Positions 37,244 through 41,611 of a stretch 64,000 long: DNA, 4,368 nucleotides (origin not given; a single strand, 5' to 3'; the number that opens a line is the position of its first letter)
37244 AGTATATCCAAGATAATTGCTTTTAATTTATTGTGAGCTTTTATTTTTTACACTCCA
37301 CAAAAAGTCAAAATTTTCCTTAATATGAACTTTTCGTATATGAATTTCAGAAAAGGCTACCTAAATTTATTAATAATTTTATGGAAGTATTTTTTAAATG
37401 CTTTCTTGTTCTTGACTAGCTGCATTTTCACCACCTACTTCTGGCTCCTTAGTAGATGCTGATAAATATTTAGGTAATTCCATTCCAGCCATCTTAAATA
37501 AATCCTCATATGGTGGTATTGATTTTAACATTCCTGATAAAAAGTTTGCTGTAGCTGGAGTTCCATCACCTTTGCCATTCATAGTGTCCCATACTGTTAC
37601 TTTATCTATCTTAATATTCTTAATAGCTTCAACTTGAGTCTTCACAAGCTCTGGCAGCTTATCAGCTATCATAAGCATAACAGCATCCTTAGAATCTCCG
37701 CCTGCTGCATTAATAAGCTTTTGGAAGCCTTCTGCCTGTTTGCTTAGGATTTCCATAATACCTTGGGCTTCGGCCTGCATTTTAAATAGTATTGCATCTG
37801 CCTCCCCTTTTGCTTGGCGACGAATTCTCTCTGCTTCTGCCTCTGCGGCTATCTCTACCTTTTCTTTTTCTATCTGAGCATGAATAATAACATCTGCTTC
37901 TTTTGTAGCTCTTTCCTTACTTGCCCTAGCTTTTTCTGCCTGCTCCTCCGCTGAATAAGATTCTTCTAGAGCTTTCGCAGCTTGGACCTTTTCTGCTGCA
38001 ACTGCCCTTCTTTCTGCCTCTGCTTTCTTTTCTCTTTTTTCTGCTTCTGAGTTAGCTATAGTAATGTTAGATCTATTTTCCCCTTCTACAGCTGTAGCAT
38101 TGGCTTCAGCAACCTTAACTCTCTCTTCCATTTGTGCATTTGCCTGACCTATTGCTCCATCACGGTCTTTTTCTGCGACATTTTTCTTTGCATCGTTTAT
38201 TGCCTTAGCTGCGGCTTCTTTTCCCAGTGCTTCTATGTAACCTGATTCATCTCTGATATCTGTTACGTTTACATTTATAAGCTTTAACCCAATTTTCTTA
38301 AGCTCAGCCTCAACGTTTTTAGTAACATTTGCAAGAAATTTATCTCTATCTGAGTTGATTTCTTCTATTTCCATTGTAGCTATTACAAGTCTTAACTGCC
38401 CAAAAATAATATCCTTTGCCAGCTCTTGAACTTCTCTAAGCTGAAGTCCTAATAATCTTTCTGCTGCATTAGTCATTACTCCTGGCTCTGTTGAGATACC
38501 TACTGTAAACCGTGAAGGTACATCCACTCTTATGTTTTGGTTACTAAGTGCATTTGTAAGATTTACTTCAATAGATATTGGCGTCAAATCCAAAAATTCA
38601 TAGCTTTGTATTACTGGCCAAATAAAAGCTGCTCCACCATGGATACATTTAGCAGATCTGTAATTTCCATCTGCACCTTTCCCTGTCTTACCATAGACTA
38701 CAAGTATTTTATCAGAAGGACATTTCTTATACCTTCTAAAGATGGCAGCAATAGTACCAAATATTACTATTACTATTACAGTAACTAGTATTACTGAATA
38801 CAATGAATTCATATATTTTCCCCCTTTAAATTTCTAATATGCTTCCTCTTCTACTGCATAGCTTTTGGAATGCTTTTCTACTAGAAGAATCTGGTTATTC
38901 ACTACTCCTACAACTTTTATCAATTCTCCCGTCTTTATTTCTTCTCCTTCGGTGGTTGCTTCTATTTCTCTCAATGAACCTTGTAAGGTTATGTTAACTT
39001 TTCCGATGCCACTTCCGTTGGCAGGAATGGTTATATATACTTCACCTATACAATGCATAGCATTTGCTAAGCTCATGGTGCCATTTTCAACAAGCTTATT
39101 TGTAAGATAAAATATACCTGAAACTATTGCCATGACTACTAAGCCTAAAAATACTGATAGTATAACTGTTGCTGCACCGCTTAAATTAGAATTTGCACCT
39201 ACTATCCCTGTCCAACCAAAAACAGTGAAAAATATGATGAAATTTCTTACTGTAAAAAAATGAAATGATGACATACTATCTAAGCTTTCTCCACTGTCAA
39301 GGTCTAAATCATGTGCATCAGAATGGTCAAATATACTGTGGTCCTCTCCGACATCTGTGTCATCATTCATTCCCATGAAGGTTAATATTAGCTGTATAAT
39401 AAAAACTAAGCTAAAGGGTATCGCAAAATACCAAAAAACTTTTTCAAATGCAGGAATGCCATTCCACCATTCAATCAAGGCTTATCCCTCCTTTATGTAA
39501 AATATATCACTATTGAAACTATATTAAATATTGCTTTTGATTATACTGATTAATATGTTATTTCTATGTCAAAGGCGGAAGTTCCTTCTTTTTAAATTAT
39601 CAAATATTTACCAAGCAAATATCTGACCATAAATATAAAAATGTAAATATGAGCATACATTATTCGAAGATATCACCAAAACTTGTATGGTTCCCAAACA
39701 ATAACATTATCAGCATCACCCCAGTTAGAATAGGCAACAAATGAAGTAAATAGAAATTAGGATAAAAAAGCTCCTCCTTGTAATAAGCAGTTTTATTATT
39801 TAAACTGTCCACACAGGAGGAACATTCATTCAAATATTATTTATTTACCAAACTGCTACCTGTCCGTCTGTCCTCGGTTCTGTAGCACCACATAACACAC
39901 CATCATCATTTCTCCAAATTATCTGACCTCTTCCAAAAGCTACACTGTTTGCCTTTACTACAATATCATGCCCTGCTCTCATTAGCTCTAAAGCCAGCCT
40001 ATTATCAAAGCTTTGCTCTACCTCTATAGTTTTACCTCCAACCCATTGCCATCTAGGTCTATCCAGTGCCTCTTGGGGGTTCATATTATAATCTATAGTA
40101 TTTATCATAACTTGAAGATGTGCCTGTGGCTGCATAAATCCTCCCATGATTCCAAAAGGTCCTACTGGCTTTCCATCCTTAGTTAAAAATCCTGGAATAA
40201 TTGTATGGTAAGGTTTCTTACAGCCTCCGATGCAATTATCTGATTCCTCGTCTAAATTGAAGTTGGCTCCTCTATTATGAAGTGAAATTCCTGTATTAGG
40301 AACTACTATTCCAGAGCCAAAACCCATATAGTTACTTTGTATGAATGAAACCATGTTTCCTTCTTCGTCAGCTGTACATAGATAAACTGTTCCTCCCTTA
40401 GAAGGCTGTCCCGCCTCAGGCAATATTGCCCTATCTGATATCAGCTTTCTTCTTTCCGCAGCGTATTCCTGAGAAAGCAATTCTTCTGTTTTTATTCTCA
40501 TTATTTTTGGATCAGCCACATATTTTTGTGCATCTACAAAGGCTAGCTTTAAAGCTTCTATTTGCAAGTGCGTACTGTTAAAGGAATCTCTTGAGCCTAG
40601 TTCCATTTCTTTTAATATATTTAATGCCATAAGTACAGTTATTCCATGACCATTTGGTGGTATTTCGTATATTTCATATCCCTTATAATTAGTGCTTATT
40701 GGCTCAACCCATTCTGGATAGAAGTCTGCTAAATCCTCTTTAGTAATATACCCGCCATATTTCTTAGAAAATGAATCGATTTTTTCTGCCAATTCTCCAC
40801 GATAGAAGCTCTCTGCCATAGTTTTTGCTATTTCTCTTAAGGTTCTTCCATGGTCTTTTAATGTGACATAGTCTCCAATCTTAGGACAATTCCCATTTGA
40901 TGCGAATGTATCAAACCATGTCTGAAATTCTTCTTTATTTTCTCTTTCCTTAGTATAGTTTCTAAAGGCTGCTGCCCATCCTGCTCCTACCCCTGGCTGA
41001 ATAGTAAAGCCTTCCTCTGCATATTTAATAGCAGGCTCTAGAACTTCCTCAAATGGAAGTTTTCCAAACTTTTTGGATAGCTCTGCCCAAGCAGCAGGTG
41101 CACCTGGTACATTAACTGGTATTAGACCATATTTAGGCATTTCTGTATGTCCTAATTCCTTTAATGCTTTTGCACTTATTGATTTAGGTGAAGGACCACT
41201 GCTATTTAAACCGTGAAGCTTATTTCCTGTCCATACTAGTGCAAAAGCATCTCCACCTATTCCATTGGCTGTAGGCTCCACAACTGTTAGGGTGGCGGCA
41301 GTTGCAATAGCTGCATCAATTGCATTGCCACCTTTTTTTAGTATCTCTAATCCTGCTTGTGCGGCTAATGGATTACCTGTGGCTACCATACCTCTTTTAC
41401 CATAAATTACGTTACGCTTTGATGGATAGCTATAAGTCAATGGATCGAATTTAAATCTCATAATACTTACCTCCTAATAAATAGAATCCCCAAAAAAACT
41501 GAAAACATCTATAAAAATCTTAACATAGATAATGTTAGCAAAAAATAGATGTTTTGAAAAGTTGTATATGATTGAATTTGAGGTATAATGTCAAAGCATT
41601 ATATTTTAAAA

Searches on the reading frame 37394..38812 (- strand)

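Call 14: search_protein_families(library=ncbifam, proteins=[window:37394-38812:-], max_evalue=0.00001)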
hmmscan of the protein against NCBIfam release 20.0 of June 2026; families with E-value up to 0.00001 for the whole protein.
window:37394-38812:- (472 aa): 1 family
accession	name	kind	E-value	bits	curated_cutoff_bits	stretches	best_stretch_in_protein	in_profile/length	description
NF058507.1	FlotScfldFlot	equivalog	5.9e-53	180.6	700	2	10-281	3-274/477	flotillin lipid rafts scaffold protein FloT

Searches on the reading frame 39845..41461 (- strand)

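Call 14: search_protein_families(library=ncbifam, proteins=[window:39845-41461:-], max_evalue=0.00001)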
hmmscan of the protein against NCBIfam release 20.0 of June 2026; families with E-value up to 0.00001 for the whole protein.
window:39845-41461:- (538 aa): 2 families
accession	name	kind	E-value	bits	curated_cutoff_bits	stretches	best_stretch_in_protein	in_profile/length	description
TIGR00066.1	g_glut_trans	equivalog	7e-107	358.1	357.85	1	24-530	1-518/518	gamma-glutamyltransferase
NF007187.0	PRK09615.1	equivalog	2.3e-66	224.3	990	1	20-532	46-574/581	gamma-glutamyltransferase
